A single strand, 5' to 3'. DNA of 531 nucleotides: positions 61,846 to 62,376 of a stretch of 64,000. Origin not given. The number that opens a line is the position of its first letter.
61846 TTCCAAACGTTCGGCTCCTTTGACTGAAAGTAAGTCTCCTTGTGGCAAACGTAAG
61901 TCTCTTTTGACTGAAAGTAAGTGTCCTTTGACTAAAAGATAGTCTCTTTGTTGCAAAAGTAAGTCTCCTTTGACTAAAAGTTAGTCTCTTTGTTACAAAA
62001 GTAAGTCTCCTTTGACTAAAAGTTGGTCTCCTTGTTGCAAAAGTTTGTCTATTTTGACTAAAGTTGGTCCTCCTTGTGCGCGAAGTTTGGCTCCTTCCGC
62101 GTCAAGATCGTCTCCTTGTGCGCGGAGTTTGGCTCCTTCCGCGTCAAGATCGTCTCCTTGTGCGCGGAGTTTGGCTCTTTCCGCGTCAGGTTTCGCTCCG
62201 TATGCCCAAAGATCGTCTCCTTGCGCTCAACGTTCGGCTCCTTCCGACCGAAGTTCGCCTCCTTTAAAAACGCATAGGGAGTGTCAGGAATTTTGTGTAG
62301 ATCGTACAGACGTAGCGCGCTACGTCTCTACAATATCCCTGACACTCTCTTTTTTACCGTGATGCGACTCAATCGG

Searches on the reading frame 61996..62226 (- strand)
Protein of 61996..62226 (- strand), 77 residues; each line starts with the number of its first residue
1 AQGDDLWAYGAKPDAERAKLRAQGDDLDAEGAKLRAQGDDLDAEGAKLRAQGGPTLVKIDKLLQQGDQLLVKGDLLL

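Call 64: search_protein_representatives(protein=window:61996-62226:-)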
Query: 77 residues. Proteins with E-value up to 0.001 (for the whole library): 388; up to 1e-10: 19; up to 1e-30: 0. The best 150 are listed.
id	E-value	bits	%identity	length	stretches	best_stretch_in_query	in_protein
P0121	1.9e-15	72.6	59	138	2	7-76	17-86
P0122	3.1e-15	72.0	55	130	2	15-76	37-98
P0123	2.5e-14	69.1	31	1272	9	4-52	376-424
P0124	4.8e-14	68.2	56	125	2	7-76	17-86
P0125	3.8e-13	65.3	55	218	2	19-76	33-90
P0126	5.0e-13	65.0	39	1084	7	1-52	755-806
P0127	2.2e-12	62.9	49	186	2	14-76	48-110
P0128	2.9e-12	62.5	33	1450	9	3-55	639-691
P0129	3.8e-12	62.2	52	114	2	16-75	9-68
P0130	4.6e-12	61.9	57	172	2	1-57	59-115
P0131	5.6e-12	61.6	60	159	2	5-52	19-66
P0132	1.8e-11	60.0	35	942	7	1-66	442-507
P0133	2.3e-11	59.7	54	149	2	18-71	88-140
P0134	3.9e-11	59.0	38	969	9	2-52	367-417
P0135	4.8e-11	58.7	51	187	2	15-72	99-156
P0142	5.0e-10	55.4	77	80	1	24-67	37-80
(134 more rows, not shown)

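Call 66: find_encoding_contigs(protein=P0142, flank=10000, max_places=10)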
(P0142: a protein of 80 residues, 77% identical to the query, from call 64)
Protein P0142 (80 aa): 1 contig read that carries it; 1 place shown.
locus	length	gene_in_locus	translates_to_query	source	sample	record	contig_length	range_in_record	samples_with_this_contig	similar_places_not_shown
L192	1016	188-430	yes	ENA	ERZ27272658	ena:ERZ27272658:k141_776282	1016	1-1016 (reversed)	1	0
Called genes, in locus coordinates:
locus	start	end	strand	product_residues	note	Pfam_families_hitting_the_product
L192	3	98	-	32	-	?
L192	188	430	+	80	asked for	-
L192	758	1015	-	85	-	?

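Call 72: search_protein_families(library=pfam, proteins=[P0125, P0124, P0129, P0130, P0127, P0121, P0122, P0142, P0133, P0131], max_evalue=0.1)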
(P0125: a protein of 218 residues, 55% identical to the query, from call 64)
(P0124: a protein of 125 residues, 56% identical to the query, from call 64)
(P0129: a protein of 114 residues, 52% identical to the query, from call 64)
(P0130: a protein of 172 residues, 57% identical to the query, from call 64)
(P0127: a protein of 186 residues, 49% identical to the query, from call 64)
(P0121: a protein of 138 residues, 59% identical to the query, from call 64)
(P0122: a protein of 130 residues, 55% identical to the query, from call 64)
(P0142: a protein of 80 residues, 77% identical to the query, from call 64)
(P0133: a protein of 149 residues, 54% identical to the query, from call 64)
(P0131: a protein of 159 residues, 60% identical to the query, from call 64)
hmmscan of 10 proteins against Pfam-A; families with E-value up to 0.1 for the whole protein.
P0125 (218 aa): 8 families
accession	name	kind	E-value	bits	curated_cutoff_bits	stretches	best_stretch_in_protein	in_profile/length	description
PF18563.6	TubC_N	-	0.0026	18.3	26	0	68-84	7-23/52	TubC N-terminal docking domain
PF23404.1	FAZ1_C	-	0.0092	16.5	27.6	0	36-65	2-31/35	FAZ1, C-terminal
PF07523.18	Big_3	-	0.014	16.1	21.2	0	32-50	5-23/68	Bacterial Ig-like domain (group 3)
PF21007.2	FBF1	-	0.015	14.3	45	1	8-86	324-405/524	Fas-binding factor 1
PF07880.17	T4_gp9_10_N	-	0.017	15.7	25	0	16-59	14-59/175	Bacteriophage T4 gp9/10-like protein, N-terminal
PF17675.6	APG6_N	-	0.02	15.8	45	1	10-84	48-122/132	Apg6 coiled-coil region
PF14662.11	KASH_CCD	-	0.038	14.4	43.3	0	3-84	55-136/191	Coiled-coil region of CCDC155 or KASH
PF10592.14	AIPR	-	0.095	12.8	25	0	118-202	151-235/308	AIPR protein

P0124 (125 aa): 10 families
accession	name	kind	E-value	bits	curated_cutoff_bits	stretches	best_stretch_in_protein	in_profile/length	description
PF23404.1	FAZ1_C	-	4.9e-05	23.8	27.6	1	25-58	2-35/35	FAZ1, C-terminal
PF02183.23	HALZ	-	0.0011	19.5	28.1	0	56-81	15-40/43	Homeobox associated leucine zipper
PF18563.6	TubC_N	-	0.0012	19.3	26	0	44-59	8-23/52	TubC N-terminal docking domain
PF07523.18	Big_3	-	0.0029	18.3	21.2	0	35-51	5-21/68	Bacterial Ig-like domain (group 3)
PF04977.20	DivIC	-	0.02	15.1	28.9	0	56-81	27-52/80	Septum formation initiator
PF21007.2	FBF1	-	0.025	13.6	45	1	16-83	322-392/524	Fas-binding factor 1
PF17675.6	APG6_N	-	0.031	15.2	45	1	18-81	46-109/132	Apg6 coiled-coil region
PF02344.20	Myc-LZ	-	0.076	13.2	24.3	0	54-72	2-20/31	Myc leucine zipper domain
PF07880.17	T4_gp9_10_N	-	0.077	13.5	25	0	41-92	15-61/175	Bacteriophage T4 gp9/10-like protein, N-terminal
PF25464.1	DUF7900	-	0.085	13.9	27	0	33-58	56-82/97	Domain of unknown function (DUF7900)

P0129 (114 aa): 4 families
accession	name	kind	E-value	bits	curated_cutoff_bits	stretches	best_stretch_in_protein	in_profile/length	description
PF18563.6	TubC_N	-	6.1e-05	23.5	26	0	40-57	7-24/52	TubC N-terminal docking domain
PF07523.18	Big_3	-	0.0014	19.3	21.2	0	60-77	5-21/68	Bacterial Ig-like domain (group 3)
PF13100.11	OstA_2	-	0.02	15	21.2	1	3-67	14-78/158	OstA-like protein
PF04017.17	DUF366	-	0.046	13.7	29.9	0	3-42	91-131/184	Domain of unknown function (DUF366)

P0130 (172 aa): 16 families
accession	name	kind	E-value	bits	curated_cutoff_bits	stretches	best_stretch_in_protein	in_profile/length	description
PF23404.1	FAZ1_C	-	5.3e-07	30.1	27.6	0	94-119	2-27/35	FAZ1, C-terminal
PF18563.6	TubC_N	-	2.3e-05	24.9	26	0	35-53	7-25/52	TubC N-terminal docking domain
PF07523.18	Big_3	-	0.00066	20.3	21.2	0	91-109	6-24/68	Bacterial Ig-like domain (group 3)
PF10721.14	DUF2514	-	0.0018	18.7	26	0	38-87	53-99/161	Protein of unknown function (DUF2514)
PF06394.18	Pepsin-I3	-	0.0027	18.3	21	0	103-114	26-37/74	Pepsin inhibitor-3-like repeated domain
PF17675.6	APG6_N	-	0.0048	17.8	45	1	39-114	47-122/132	Apg6 coiled-coil region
PF21007.2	FBF1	-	0.017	14.1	45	1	29-112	322-408/524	Fas-binding factor 1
PF22116.1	DUF6944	-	0.039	13.7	32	0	47-95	32-76/167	Family of unknown function (DUF6944)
PF02183.23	HALZ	-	0.052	14.2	28.1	0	77-106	9-38/43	Homeobox associated leucine zipper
PF04017.17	DUF366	-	0.061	13.2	29.9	0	93-119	96-122/184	Domain of unknown function (DUF366)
PF14662.11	KASH_CCD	-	0.069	13.6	43.3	0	44-117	66-139/191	Coiled-coil region of CCDC155 or KASH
PF08590.15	DUF1771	-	0.074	13.8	28.7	0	49-91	3-43/64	Domain of unknown function (DUF1771)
PF15136.11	UPF0449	-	0.085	13.8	27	0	47-93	47-93/98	Uncharacterised protein family UPF0449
PF02344.20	Myc-LZ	-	0.088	13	24.3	0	87-101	1-15/31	Myc leucine zipper domain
PF25464.1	DUF7900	-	0.094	13.7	27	0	67-94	56-84/97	Domain of unknown function (DUF7900)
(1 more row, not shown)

P0127 (186 aa): 9 families
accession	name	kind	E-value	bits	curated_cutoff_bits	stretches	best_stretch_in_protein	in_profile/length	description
PF13100.11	OstA_2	-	3.5e-11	43.4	21.2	2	54-99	38-83/158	OstA-like protein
PF22116.1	DUF6944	-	1.7e-06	27.9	32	1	53-158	34-141/167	Family of unknown function (DUF6944)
PF14930.12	Qn_am_d_aII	-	0.0018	18.9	27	0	41-86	23-66/107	Quinohemoprotein amine dehydrogenase, alpha subunit domain II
PF02183.23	HALZ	-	0.0077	16.8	28.1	0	67-97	9-39/43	Homeobox associated leucine zipper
PF18563.6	TubC_N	-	0.017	15.7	26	0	123-141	7-25/52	TubC N-terminal docking domain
PF01519.22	DUF16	-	0.022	15.7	40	0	60-110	42-92/104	Protein of unknown function DUF16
PF04521.18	Viral_P18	-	0.037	14.3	25.9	0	75-92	94-111/137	ssRNA positive strand viral 18kD cysteine rich protein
PF21037.2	CCDC138_cc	-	0.068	13.6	27.1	0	80-111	11-42/59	Coiled-coil-domain-containing protein 138, coiled-coil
PF15136.11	UPF0449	-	0.08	13.9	27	0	101-139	55-93/98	Uncharacterised protein family UPF0449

P0121 (138 aa): 5 families
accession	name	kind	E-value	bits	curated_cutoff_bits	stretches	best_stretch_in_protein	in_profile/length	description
PF18563.6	TubC_N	-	0.0022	18.5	26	0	29-45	7-23/52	TubC N-terminal docking domain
PF17675.6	APG6_N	-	0.016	16.1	45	1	31-89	45-103/132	Apg6 coiled-coil region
PF25464.1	DUF7900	-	0.056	14.5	27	0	22-60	45-84/97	Domain of unknown function (DUF7900)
PF13100.11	OstA_2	-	0.083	12.9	21.2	1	42-94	29-81/158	OstA-like protein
PF08961.15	NRBF2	-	0.099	12.6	36.8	0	42-88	98-144/200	Nuclear receptor-binding factor 2, autophagy regulator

P0122 (130 aa): 7 families
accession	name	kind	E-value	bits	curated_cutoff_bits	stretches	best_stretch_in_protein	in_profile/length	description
PF13100.11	OstA_2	-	0.0043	17.1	21.2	1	31-99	13-81/158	OstA-like protein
PF06005.17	ZapB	-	0.0081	17.1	31.5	1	32-76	13-57/71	Cell division protein ZapB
PF11839.13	Alanine_zipper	-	0.011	16.4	23.1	1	42-79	8-45/69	Alanine-zipper, major outer membrane lipoprotein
PF04977.20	DivIC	-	0.011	15.9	28.9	0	31-71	11-51/80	Septum formation initiator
PF17675.6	APG6_N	-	0.02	15.8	45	1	31-87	47-103/132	Apg6 coiled-coil region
PF21007.2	FBF1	-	0.036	13.1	45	1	32-85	319-372/524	Fas-binding factor 1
PF18563.6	TubC_N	-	0.071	13.7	26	0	69-85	7-23/52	TubC N-terminal docking domain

P0142 (80 aa): 0 families

P0133 (149 aa): 7 families
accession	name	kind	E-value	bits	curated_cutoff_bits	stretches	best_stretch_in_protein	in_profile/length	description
PF25464.1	DUF7900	-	0.0015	19.5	27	0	32-85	30-84/97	Domain of unknown function (DUF7900)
PF10721.14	DUF2514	-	0.0018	18.8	26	0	44-85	65-106/161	Protein of unknown function (DUF2514)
PF21007.2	FBF1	-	0.0068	15.4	45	1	33-121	314-405/524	Fas-binding factor 1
PF23404.1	FAZ1_C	-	0.0097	16.4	27.6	0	78-111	2-35/35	FAZ1, C-terminal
PF17675.6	APG6_N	-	0.048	14.5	45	1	44-114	44-110/132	Apg6 coiled-coil region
PF04977.20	DivIC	-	0.067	13.4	28.9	0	70-98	23-51/80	Septum formation initiator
PF14276.11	DUF4363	-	0.098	13.1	27.5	0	29-55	24-50/107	Domain of unknown function (DUF4363)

P0131 (159 aa): 8 families
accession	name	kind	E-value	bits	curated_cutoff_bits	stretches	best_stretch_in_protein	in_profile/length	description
PF23404.1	FAZ1_C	-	7.3e-08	32.8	27.6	2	42-76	1-35/35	FAZ1, C-terminal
PF18563.6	TubC_N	-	0.0047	17.5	26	0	47-64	7-24/52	TubC N-terminal docking domain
PF13870.11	CCDC113_CCDC96_CC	-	0.021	15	31.6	0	53-122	87-156/177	CCDC113/CCDC96, coiled-coil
PF07523.18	Big_3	-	0.022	15.5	21.2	0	81-99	5-23/68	Bacterial Ig-like domain (group 3)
PF17675.6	APG6_N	-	0.054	14.4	45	1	25-87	56-118/132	Apg6 coiled-coil region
PF25464.1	DUF7900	-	0.056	14.5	27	0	40-68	45-74/97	Domain of unknown function (DUF7900)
PF07880.17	T4_gp9_10_N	-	0.064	13.8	25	0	65-119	14-70/175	Bacteriophage T4 gp9/10-like protein, N-terminal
PF21007.2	FBF1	-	0.076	12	45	1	10-96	319-408/524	Fas-binding factor 1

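Call 73: search_protein_families(library=phrogs, proteins=[P0125, P0124, P0129, P0130, P0127, P0121, P0122, P0142, P0133, P0131], max_evalue=0.1)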
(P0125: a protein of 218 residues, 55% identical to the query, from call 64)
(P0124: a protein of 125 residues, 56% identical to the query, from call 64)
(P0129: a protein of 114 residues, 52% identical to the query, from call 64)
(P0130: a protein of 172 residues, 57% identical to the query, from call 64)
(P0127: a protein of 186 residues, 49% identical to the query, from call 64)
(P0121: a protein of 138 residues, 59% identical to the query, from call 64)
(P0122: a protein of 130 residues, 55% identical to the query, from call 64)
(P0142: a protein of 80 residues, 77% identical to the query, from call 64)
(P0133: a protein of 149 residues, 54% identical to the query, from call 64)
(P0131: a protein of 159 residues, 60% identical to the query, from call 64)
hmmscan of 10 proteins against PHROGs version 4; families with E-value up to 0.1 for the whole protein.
P0125 (218 aa): 6 families
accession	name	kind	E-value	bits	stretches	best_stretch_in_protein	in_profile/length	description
phrog_13113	-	unknown function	4e-06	28.4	1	17-85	64-132/134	-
phrog_25468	-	unknown function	4e-05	23.7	1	14-87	93-166/528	-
phrog_23182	-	unknown function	0.0012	20.2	0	17-44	81-108/138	-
phrog_34974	-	unknown function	0.048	14.4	0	153-199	25-72/131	-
phrog_3671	-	unknown function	0.055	14.7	0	18-51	39-72/87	-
phrog_9071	-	unknown function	0.056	14.2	0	15-30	9-24/46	-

P0124 (125 aa): 12 families
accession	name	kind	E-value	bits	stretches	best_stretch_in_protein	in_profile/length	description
phrog_13113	-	unknown function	3.2e-06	28.6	1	14-81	65-132/134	-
phrog_23182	-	unknown function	0.00017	23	0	27-51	81-105/138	-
phrog_3671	-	unknown function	0.0003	21.9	0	53-82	43-72/87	-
phrog_9071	-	unknown function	0.00048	20.8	0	19-39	5-23/46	-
phrog_6330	-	unknown function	0.0073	17.8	0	20-69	16-64/91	-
phrog_1816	-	unknown function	0.0088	17.5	0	26-38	41-53/63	-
phrog_13644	-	unknown function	0.011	17.2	1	29-92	10-73/113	-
phrog_32250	-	unknown function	0.023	15.8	0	42-74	49-79/81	-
phrog_1378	-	unknown function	0.052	14.8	0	17-49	46-78/82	-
phrog_5714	-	unknown function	0.056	14.6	0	5-42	22-60/95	-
phrog_20786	-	unknown function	0.078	14.4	0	27-43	39-55/63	-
phrog_32175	-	unknown function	0.089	14.2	0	81-118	22-60/88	-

P0129 (114 aa): 8 families
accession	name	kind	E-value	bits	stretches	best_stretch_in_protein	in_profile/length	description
phrog_25468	-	unknown function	2.2e-06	27.9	1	14-79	107-172/528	-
phrog_13113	-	unknown function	0.0035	18.8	1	10-72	71-133/134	-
phrog_37193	-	unknown function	0.0099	17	0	16-33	21-38/59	-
phrog_5076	-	unknown function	0.011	16.8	0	31-55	38-61/75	-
phrog_26982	-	unknown function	0.016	16.3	0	23-40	55-72/110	-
phrog_2064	-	unknown function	0.031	15.1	0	2-23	19-40/60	-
phrog_6330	-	unknown function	0.037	15.6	0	3-67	9-58/91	-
phrog_32250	-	unknown function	0.081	14.1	0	39-55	56-72/81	-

P0130 (172 aa): 12 families
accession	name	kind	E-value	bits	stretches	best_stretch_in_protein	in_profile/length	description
phrog_13113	-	unknown function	3.3e-06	28.6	1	14-114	32-131/134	-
phrog_10497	-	unknown function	0.00022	22.3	0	26-59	17-50/82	-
phrog_9071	-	unknown function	0.00066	20.4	0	66-88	2-24/46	-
phrog_3671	-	unknown function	0.0021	19.2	0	69-109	46-86/87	-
phrog_6330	-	unknown function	0.0067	18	0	66-88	46-63/91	-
phrog_23182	-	unknown function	0.0087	17.4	0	63-87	83-107/138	-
phrog_25468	-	unknown function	0.0094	15.9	1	31-108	94-171/528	-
phrog_14099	-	unknown function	0.012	16.9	0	44-80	25-61/86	-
phrog_32250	-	unknown function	0.013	16.6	0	56-87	50-79/81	-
phrog_4491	-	unknown function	0.014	16.6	0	32-84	37-90/101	-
phrog_1816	-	unknown function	0.015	16.7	0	84-107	30-53/63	-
phrog_31999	-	unknown function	0.078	14.1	0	85-102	3-20/66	-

P0127 (186 aa): 8 families
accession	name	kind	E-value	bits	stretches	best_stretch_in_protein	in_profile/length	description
phrog_30150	-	unknown function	4.7e-06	27.8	2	56-95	208-247/256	-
phrog_13113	-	unknown function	5.3e-06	27.9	2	44-103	71-130/134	-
phrog_30105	-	unknown function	5.5e-05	23.4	1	52-143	2-93/307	-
phrog_29923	-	unknown function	0.0047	18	0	80-95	27-42/61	-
phrog_31907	-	unknown function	0.023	16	0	73-91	5-23/97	-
phrog_24274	-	unknown function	0.028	15.5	0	56-113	102-159/177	-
phrog_29763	-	unknown function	0.059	14.7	0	118-164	20-66/81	-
phrog_20925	-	unknown function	0.075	14.5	0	61-107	30-77/99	-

P0121 (138 aa): 10 families
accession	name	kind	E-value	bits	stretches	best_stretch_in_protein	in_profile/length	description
phrog_13113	-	unknown function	2e-05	26.1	1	22-81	73-132/134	-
phrog_25468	-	unknown function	0.00033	20.7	1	31-97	107-173/528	-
phrog_6330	-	unknown function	0.00099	20.6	1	46-89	21-63/91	-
phrog_23372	-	unknown function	0.0024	19.4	0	60-82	19-41/83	-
phrog_32250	-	unknown function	0.0046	18.1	0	39-61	53-75/81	-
phrog_9071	-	unknown function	0.017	15.9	0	51-68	7-24/46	-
phrog_31784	-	unknown function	0.022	15.7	0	93-120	23-50/83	-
phrog_23182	-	unknown function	0.027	15.8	0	3-49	60-103/138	-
phrog_9331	-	unknown function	0.027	15.4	0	54-75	41-62/63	-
phrog_25241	-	tail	0.061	12.8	1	26-75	19-68/810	tail length tape measure protein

P0122 (130 aa): 6 families
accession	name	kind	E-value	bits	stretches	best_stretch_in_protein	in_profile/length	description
phrog_25468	-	unknown function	0.0071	16.3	1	44-93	122-171/528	-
phrog_13113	-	unknown function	0.0074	17.8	0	34-72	94-132/134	-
phrog_6330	-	unknown function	0.016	16.7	1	38-94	15-63/91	-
phrog_23372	-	unknown function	0.034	15.7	0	50-73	18-41/83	-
phrog_5481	-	tail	0.038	13.4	1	43-90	127-175/1043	tail fiber protein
phrog_9331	-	unknown function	0.046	14.6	0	47-61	43-57/63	-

P0142 (80 aa): 0 families

P0133 (149 aa): 6 families
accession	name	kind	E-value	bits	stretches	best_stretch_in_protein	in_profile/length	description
phrog_13113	-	unknown function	4.7e-05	24.9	1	54-111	73-130/134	-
phrog_25468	-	unknown function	0.0038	17.1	1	67-122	90-145/528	-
phrog_6330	-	unknown function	0.012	17.2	0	78-121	21-63/91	-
phrog_23182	-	unknown function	0.017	16.5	0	75-92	90-107/138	-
phrog_9071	-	unknown function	0.028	15.2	0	76-93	7-24/46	-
phrog_3671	-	unknown function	0.058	14.6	0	50-98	36-84/87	-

P0131 (159 aa): 9 families
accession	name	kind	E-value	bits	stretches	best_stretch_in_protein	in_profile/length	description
phrog_13113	-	unknown function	2.3e-06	29.1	1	13-99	46-132/134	-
phrog_25468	-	unknown function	0.00029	20.8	1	22-96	94-168/528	-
phrog_23182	-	unknown function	0.0019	19.6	0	44-71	80-107/138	-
phrog_37021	-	unknown function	0.0029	18.7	0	30-61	52-83/124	-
phrog_9071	-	unknown function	0.0035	18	0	58-72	10-24/46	-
phrog_15111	-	unknown function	0.0087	17.2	0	12-43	81-112/147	-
phrog_6330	-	unknown function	0.013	17.1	0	38-78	23-62/91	-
phrog_3671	-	unknown function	0.02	16.1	0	23-78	31-85/87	-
phrog_14099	-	unknown function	0.023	16.1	0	57-87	26-56/86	-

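Call 74: find_homologous_proteins(query=P0142, max_evalue=0.01)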
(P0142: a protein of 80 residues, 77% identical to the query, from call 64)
Query P0142 (80 aa): 11 proteins with E <= 0.01 among 23 candidates.
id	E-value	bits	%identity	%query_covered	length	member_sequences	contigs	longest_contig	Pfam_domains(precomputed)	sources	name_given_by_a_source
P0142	5.5e-45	168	100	100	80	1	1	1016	-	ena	-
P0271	1.6e-11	62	89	44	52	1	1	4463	-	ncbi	ncbi:MAG: hypothetical protein ACM3SY_12130 [Candidatus Omnitrophota bacterium]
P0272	4.1e-4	38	96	29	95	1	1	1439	-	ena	-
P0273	6.3e-4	38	96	29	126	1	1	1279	PF15956.12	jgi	jgi:hypothetical protein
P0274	2.3e-3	36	91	29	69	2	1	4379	-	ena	-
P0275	3.0e-3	36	91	29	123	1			PF15956.12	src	-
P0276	3.1e-3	36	91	29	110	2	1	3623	PF15956.12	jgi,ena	-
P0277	3.3e-3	35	91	29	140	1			PF15956.12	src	-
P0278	7.1e-3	34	91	29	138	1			PF15956.12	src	-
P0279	8.0e-3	34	91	29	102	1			-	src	-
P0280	9.9e-3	34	91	29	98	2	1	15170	PF15956.12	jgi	-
